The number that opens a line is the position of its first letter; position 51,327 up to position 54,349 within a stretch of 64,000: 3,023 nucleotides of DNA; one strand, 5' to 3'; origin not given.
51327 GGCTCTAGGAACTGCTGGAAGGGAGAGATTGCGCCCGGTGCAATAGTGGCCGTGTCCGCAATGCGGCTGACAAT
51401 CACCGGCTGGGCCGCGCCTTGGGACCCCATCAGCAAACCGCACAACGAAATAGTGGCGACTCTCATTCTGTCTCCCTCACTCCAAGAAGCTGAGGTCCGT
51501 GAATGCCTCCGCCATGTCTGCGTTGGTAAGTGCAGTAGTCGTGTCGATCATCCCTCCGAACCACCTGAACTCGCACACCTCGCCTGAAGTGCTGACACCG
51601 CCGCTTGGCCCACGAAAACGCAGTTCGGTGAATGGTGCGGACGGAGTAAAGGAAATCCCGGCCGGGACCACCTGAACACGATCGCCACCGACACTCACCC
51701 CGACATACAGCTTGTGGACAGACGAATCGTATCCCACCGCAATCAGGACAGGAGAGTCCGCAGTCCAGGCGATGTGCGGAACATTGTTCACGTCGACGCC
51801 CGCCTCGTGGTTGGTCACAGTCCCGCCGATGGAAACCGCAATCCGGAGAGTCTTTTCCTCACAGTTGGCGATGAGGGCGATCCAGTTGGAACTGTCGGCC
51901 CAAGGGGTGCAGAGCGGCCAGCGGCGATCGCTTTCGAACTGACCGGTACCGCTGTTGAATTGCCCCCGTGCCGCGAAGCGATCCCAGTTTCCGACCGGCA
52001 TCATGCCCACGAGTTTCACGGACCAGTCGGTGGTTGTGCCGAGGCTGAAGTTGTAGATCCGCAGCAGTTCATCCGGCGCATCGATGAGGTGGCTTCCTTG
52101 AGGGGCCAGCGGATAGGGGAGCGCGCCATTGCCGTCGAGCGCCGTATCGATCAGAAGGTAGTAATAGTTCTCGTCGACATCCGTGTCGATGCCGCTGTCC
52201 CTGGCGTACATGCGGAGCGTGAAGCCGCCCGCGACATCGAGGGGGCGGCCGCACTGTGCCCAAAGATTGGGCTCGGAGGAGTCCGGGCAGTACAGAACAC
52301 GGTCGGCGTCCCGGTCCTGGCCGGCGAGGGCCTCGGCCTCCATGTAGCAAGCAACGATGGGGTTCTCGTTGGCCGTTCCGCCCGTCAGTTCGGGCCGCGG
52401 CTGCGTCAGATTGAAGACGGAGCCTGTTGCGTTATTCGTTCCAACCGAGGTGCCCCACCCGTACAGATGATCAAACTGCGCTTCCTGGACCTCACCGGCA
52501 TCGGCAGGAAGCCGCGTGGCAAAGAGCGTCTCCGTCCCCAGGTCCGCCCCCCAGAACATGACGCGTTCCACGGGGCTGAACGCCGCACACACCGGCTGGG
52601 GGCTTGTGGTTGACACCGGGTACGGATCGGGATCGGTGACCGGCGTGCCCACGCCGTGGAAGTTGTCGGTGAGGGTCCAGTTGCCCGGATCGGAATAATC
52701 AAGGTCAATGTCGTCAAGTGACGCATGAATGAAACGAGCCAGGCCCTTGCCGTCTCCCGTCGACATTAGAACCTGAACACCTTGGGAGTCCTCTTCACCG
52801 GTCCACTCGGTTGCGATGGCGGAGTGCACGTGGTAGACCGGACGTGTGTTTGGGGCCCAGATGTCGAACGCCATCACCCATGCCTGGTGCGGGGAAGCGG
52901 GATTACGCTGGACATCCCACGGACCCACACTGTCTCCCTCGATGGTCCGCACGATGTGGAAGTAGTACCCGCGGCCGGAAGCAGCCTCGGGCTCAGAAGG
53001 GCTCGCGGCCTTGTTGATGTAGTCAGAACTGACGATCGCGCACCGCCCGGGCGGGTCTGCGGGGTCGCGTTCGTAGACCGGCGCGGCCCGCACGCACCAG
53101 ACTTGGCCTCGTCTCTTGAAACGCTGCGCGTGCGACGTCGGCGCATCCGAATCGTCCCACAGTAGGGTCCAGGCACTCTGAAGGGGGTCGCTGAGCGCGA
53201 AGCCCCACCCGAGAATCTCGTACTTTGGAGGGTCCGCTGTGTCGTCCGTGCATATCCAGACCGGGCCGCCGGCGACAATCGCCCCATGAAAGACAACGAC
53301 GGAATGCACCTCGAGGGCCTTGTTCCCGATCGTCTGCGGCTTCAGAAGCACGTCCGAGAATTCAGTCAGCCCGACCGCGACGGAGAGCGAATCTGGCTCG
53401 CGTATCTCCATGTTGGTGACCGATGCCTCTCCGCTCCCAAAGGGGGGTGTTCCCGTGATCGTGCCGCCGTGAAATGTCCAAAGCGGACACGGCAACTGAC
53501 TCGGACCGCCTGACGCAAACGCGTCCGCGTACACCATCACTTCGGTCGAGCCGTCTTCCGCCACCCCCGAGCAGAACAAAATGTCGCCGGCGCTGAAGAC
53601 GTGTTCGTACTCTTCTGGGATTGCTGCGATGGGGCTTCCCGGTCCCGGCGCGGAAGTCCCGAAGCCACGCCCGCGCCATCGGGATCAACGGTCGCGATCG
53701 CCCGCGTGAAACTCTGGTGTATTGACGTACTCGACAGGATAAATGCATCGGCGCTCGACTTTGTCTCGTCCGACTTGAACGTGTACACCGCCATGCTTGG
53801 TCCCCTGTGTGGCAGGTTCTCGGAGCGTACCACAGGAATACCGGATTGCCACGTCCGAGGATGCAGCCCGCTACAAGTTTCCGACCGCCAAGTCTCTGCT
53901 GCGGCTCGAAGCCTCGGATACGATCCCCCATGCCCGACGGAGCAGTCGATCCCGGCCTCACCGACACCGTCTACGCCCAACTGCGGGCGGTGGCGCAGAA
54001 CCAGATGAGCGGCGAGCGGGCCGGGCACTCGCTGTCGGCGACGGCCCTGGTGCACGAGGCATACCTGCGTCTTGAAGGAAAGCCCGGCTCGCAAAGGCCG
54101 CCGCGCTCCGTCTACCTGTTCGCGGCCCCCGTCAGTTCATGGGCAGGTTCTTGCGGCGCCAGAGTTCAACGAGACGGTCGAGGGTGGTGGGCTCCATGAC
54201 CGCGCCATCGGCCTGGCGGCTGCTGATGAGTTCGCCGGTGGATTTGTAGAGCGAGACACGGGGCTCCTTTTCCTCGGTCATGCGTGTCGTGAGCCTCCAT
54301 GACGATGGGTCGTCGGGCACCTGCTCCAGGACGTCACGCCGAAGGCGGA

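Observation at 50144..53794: Lower-GC three-gene cassette: small ORF, then a 686-aa unknown, then a dockerin-tailed repeat protein, wedged between a signalling operon and an ECF sigma fragment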

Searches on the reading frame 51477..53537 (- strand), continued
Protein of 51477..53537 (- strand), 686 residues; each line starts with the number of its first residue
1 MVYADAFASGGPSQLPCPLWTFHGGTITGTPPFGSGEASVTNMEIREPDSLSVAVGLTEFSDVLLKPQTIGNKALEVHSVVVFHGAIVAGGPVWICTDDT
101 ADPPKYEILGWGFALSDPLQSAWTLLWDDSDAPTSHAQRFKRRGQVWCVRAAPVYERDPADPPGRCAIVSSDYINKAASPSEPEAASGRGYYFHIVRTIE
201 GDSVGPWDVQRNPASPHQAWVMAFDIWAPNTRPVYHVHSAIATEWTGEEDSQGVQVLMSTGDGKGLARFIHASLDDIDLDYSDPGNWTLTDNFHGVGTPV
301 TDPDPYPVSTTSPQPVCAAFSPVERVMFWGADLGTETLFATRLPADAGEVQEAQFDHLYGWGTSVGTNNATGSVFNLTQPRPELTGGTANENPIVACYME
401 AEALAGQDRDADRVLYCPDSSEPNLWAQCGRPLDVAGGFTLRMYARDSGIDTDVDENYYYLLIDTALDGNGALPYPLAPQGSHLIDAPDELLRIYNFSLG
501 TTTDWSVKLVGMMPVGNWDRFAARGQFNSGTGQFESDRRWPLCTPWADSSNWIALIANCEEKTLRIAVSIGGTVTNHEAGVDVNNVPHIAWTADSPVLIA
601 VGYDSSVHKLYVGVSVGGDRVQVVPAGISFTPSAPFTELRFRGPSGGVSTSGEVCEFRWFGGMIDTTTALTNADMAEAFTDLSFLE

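Call 33: find_encoding_contigs(protein=P0001, flank=10000)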
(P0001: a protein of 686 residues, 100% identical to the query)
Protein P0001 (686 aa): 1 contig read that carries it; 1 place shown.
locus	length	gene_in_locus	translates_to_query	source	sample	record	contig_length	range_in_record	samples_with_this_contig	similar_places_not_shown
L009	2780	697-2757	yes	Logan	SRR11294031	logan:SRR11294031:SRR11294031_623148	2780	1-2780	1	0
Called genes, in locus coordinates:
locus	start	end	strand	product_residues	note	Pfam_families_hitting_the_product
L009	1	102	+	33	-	?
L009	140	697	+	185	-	-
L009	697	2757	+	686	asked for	-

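Call 39: search_protein_families(library=pfam, alignment_id=A1, max_evalue=1)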
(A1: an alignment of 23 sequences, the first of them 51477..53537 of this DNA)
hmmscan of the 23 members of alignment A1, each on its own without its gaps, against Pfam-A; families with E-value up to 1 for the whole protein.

A. member 1, window:51477-53537:- (686 aa): 0 families

B. families by the number of members that match (of 23 scanned): 3 families
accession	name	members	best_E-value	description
PF02012.26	BNR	2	0.02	BNR/Asp-box repeat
PF24996.1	NANM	1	0.042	N-acetylneuraminate epimerase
PF00404.24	Dockerin_1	1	0.082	Dockerin type I domain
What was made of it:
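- On Glycoside hydrolase propeller families (GH43 / GH32 / related): No Pfam hit in 23 members at E of 1 or less (call 39).
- On Sialidase / BNR (Asp-box) propellers: Pfam BNR matches at E = 0.02 in 2 of 23 members (call 39).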

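Call 40: search_solved_structures(query=A1, max_evalue=10, show_alignments=2)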
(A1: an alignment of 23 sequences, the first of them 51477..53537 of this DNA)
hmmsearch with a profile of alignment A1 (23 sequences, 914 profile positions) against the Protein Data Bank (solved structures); distinct sequences matched with E-value up to 10: 0.

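Call 45: search_protein_families(library=pfam, proteins=[L006:5468-6751:-, L006:14357-14857:-, L006:16911-18296:+, L006:18281-19117:+, L008:2569-3765:+, L008:8493-9002:-, L008:13914-14420:-, L008:14667-17369:+, L007:13709-14686:+, L005:4640-9052:+], max_evalue=0.01)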
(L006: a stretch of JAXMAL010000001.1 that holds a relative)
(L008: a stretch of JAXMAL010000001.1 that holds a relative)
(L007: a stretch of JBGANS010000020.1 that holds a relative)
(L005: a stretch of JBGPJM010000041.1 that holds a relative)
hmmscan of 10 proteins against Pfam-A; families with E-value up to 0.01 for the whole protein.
L006:5468-6751:- (427 aa): 3 families
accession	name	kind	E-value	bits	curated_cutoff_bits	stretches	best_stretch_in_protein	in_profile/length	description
PF00589.27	Phage_integrase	-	8.2e-11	42.4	27.1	1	194-359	2-171/172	Phage integrase family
PF13102.12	Phage_int_SAM_5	-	4.1e-05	24.3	22.3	1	100-181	14-96/98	Phage integrase SAM-like domain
PF24624.1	Int_N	-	0.0048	18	27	1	104-182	16-97/100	Phage integrase, N-terminal domain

L006:14357-14857:- (166 aa): 0 families

L006:16911-18296:+ (461 aa): 0 families

L006:18281-19117:+ (278 aa): 1 family
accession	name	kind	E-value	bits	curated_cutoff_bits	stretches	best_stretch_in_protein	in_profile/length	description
PF18754.6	Nmad3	-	2.8e-20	73.5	27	1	27-230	1-211/247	Nucleotide modification associated domain 3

L008:2569-3765:+ (398 aa): 2 families
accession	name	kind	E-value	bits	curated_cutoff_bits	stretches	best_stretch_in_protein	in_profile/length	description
PF00589.27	Phage_integrase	-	5.8e-19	68.9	27.1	1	203-387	23-170/172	Phage integrase family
PF24624.1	Int_N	-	0.0096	17.1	27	0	75-151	5-79/100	Phage integrase, N-terminal domain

L008:8493-9002:- (169 aa): 0 families

L008:13914-14420:- (168 aa): 0 families

L008:14667-17369:+ (900 aa): 0 families

L007:13709-14686:+ (325 aa): 2 families
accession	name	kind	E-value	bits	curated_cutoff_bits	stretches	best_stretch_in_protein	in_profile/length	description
PF02310.24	B12-binding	-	4.7e-13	49.5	32.1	1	187-292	7-116/121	B12 binding domain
PF02607.22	B12-binding_2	-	1e-05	26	23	1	97-167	2-71/74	B12 binding domain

L005:4640-9052:+ (1470 aa): 2 families
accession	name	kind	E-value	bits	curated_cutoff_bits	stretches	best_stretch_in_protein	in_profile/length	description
PF05359.17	DUF748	-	1.5e-08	33.6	50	1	106-253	10-156/1037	Domain of Unknown Function (DUF748)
PF13116.12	YhdP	-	0.00091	17.7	46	0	338-435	323-419/1224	YhdP protein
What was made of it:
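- On Genomic island / integrated mobile element: Integrases do lie near both copies in genome STL-PLA9 (call 45).
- Tyrosine integrases lie 3-6 kb upstream of both copies in that genome (call 45).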

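Call 46: fold_search(model_id=the predicted structure, library=viral)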
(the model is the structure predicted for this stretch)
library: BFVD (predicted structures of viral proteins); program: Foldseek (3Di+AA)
matches with E <= 10: 550; with E <= 0.001: 52
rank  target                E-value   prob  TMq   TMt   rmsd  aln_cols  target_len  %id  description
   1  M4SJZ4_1              2.3e-09  1.00  0.19  0.12  19.0       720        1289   10  LamG-like jellyroll fold domain-containing protein (Fragment) [Synechococcus phage Syn30]
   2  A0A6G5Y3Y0            4.4e-08  1.00  0.22  0.18  15.9       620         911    8  (no name in the UniProt tables at hand)
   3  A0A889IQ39            6.1e-07  1.00  0.25  0.22  15.0       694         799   10  (no name in the UniProt tables at hand)
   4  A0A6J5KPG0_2          7.5e-07  0.99  0.18  0.16  33.9       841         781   10  Tip attachment protein J [uncultured Caudovirales phage]
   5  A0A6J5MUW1            2.6e-06  1.00  0.20  0.39  17.1       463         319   13  Uncharacterized protein (Fragment) [uncultured Caudovirales phage]
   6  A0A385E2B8            3.0e-06  0.96  0.16  0.10  44.0       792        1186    9  (no name in the UniProt tables at hand)
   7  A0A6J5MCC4            3.5e-06  1.00  0.18  0.25  28.0       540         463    8  Concanavalin A-like lectin/glucanases superfamily [uncultured Caudovirales phage]
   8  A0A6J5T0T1            5.4e-06  1.00  0.17  0.21  17.7       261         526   13  Concanavalin A-like lectin/glucanases superfamily [uncultured Caudovirales phage]
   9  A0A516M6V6            1.1e-05  1.00  0.16  0.42  11.4       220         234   11  (no name in the UniProt tables at hand)
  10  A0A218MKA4            1.3e-05  1.00  0.14  0.18   7.4       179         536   13  Putative baseplate wedge initiator [uncultured virus]
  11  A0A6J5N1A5            2.1e-05  0.90  0.17  0.15  50.4       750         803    9  Uncharacterized protein [uncultured Caudovirales phage]
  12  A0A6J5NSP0            2.3e-05  1.00  0.18  0.29   4.5       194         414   14  Concanavalin A-like lectin/glucanases superfamily [uncultured Caudovirales phage]
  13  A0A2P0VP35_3          2.4e-05  1.00  0.18  0.09  17.6       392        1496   11  Fibronectin type III domain-containing protein [Tetraselmis virus 1]
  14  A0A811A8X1            4.5e-05  1.00  0.23  0.32  11.3       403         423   11  (no name in the UniProt tables at hand)
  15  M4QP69                4.7e-05  0.99  0.19  0.26  23.0       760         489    9  LamG-like jellyroll fold domain-containing protein [Synechococcus phage S-SKS1]
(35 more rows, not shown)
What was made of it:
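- LamG-like jelly rolls dominate the BFVD hits (call 46).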

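Call 55: predict_structure(alignment_id=A4)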
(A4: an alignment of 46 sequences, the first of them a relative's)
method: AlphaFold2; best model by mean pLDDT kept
length: 961 residues; sequences in the alignment: 46
mean_pLDDT: 87.2   pTM: 0.91
mean pLDDT of the five models: 87.2, 86.6, 85.6, 85.4, 84.7
residues with pLDDT >= 90: 568; 70-90: 279; 50-70: 108; < 50: 6
segments of 3 or more residues with pLDDT < 50: none
pLDDT, mean of each block of 10 residues (from residue 1): 82 81 89 94 95 93 79 94 94 93 94 95 85 92 91 96 95 95 94 89 74 85 94 94 74 68 93 84 81 65 94 89 83 91 87 88 73 86 94 83 83 89 63 55 86 94 72 82 95 81 92 90 88 87 95 92 68 95 93 95 80 80 92 87 76 89 73 83 68 86 87 87 61 89 93 89 95 96 95 90 83 95 95 95 91 93 95 97 97 96 95 84 85 96 95 91 62
secondary structure, 60 per line:
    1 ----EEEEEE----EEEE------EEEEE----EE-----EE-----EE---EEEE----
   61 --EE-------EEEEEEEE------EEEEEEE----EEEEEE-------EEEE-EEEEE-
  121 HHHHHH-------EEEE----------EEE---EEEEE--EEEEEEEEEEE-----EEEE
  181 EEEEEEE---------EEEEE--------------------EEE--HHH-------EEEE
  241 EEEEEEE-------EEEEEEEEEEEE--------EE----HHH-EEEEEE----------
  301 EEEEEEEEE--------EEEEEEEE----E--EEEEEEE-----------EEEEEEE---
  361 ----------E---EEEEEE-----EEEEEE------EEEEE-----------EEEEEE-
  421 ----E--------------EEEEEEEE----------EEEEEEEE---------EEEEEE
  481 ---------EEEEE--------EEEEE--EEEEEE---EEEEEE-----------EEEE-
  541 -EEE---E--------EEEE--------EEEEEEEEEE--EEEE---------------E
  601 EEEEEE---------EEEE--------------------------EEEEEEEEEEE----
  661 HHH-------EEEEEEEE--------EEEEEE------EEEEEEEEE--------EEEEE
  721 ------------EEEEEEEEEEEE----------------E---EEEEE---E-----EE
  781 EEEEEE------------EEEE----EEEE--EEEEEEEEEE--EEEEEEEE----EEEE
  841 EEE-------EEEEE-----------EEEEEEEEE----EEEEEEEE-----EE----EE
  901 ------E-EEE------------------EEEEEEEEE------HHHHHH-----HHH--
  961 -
elements in order (helices of 4 or more, strands of 3 or more residues): E5-10 E15-18 E25-29 E53-56 E72-79 E86-92 E97-102 E110-113 E115-119 H121-126 E134-137 E148-150 E154-158 E161-171 E177-187 E197-201 E222-224 E237-247 E255-266 E285-290 E301-309 E318-325 E333-339 E351-357 E375-380 E386-391 E398-402 E414-419 E440-447 E458-465 E475-480 E490-494 E503-507 E510-515 E519-524 E536-539 E542-544 E557-560 E569-578 E581-584 E600-606 E616-619 E646-656 E671-678 E687-692 E699-707 E716-720 E733-744 E765-769 E779-786 E799-802 E807-810 E813-822 E825-832 E837-843 E851-855 E867-875 E880-887 E909-911 E930-938 H945-950
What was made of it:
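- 52203..52256 (-): Scar of an internal deletion in gene 1 (LWAQCG-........-FTLRMY). About 200 residues are missing: the last propeller blade and the middle beta-sandwich. The intact relative models at pLDDT 87.2 and pTM 0.91 (call 55).
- On Glycoside hydrolase propeller families (GH43 / GH32 / related): DSSP gives about 31 strands in the propeller region, meaning seven or so blades (call 55).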

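Call 58: fold_search(model_id=the predicted structure, library=pdb)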
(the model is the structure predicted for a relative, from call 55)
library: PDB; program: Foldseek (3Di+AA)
matches with E <= 10: 897; with E <= 0.001: 125
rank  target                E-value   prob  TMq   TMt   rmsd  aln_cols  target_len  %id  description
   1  8ic1_A                6.9e-09  1.00  0.16  0.27  18.9       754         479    8  endo-alpha-D-arabinanase EndoMA1 D51N mutant from Microbacterium arabinogalactanolyticum in complex with arabinooligos (released 2023-08-16)
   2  6q0w_A                4.0e-07  1.00  0.20  0.24  24.6       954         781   10  Structure of DDB1-DDA1-DCAF15 complex bound to Indisulam and RBM39 (released 2019-11-13)
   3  8roy_B                4.8e-07  1.00  0.21  0.24  23.9       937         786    9  Structure of the human DDB1-DDA1-DCAF15 E3 ubiquitin ligase bound to compound furan 24 (released 2024-04-03)
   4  7zn7_A                6.7e-07  1.00  0.21  0.25  24.0       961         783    8  Cryo-EM structure of RCMV-E E27 bound to human DDB1 (deltaBPB) and rat STAT2 CCD (released 2022-11-09)
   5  8buq_A                7.0e-07  1.00  0.20  0.22  24.0       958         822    8  Structure of DDB1 bound to DS43-engaged CDK12-cyclin K (released 2023-09-13)
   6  6ud7_B                7.0e-07  1.00  0.18  0.20  24.8       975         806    9  Crystal structure of full-length human DCAF15-DDB1(deltaBPB)-DDA1-RBM39 in complex with indisulam (released 2019-12-18)
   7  7b91_A                7.7e-07  1.00  0.19  0.21  25.2      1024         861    7  Structure of a minimal SF3B core in complex with pladienolide D (form I) (released 2021-08-04)
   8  8ajm_A                1.6e-06  0.69  0.10  0.09  33.4      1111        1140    8  Structure of human DDB1-DCAF12 in complex with the C-terminus of CCT5 (released 2022-11-09)
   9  8tnp_A                2.6e-06  1.00  0.20  0.23  24.4       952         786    9  Cryo-EM structure of DDB1dB:CRBN:Pomalidomide:SD40 (released 2024-03-13)
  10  6td3_A                2.8e-06  1.00  0.20  0.23  22.9       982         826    9  Structure of DDB1 bound to CR8-engaged CDK12-cyclinK (released 2020-06-17)
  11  6td3_D                3.3e-06  1.00  0.20  0.23  23.3       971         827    9  Structure of DDB1 bound to CR8-engaged CDK12-cyclinK (released 2020-06-17)
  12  7b9c_A                3.5e-06  1.00  0.21  0.22  25.6      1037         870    8  Structure of a minimal SF3B core in complex with spliceostatin A (form I) (released 2021-08-04)
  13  5fqd_A                3.7e-06  1.00  0.21  0.25  23.9       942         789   10  Structural basis of Lenalidomide induced CK1a degradation by the crl4crbn ubiquitin ligase (released 2016-02-24)
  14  9dhd_A                3.8e-06  1.00  0.20  0.23  24.7      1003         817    8  The ternary complex of DDB1, DDA1, DET1 (released 2025-02-05)
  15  7opi_A                4.4e-06  1.00  0.22  0.24  24.7      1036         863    7  Structure of a minimal SF3B core in complex with the inactive modulator spliceostatin E (form I) (released 2021-08-04)
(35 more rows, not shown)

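Call 60: find_related_loci(query=A2, collection=metagenome_contigs, flank=6000)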
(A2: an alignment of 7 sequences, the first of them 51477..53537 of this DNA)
Query A2 (686 aa) in metagenome_contigs; peptide patterns used: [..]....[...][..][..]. (x = any residue, [..] = any of these).
87 stretches matched a pattern, but none encodes a relative of the query by tblastn (E <= 1e-3).
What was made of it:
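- Tried and rejected: A2 found nothing (call 60).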

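Call 80: search_dna_similar(query=P0002, collection=phages, mode=protein, max_evalue=0.001, max_rows=10)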
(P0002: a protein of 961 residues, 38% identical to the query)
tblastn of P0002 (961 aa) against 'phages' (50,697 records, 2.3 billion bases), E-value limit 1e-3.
No match.

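Call 81: search_dna_similar(query=P0002, collection=plasmids, mode=protein, max_evalue=0.001, max_rows=10)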
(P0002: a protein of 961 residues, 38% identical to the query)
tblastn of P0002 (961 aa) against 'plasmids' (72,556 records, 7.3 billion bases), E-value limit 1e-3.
No match.
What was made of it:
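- On Phage structural (tail-fibre / receptor-binding) proteins: The phage and plasmid collections gave nothing (calls 80, 81).
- tblastn found nothing in 50,697 phage genomes or 72,556 plasmids (calls 80, 81).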

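Call 83: find_related_loci(query=A2, collection=viral_contigs, flank=5000)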
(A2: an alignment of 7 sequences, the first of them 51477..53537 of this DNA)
Query A2 (686 aa) in viral_contigs; peptide patterns used: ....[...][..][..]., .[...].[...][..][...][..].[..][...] (x = any residue, [..] = any of these).
27 stretches matched a pattern, but none encodes a relative of the query by tblastn (E <= 1e-3).

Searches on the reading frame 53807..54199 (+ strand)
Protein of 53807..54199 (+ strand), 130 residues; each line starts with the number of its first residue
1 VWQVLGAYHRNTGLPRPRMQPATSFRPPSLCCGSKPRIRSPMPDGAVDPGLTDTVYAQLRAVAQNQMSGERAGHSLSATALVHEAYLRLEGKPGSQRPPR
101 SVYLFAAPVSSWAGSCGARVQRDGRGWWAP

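Call 5: search_protein_families(library=pfam, proteins=[window:53807-54199:+], max_evalue=0.1)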
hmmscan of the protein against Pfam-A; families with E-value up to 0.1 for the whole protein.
window:53807-54199:+ (130 aa): 1 family
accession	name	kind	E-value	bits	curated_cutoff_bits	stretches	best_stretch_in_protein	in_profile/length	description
PF07638.17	Sigma70_ECF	-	9.8e-09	35.8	21.1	1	51-98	22-69/185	ECF sigma factor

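Call 6: search_protein_families(library=ncbifam, proteins=[window:53807-54199:+], max_evalue=0.1)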
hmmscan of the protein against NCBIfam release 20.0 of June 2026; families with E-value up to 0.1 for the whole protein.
window:53807-54199:+ (130 aa): 1 family
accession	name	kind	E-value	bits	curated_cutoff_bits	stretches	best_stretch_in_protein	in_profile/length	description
TIGR02999.1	Sig-70_X6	subfamily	2.1e-11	44.1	126.15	1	50-92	21-63/183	ECF-type sigma factor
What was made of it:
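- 53930..54100 (+): Remnant of a planctomycete-type ECF sigma factor gene (about 57 codons). It diverges from the module and is cut off where the convergent 505-aa gene ends. TIGR02999 scores 44.1 bits against a cut-off of 126 (calls 5, 6).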
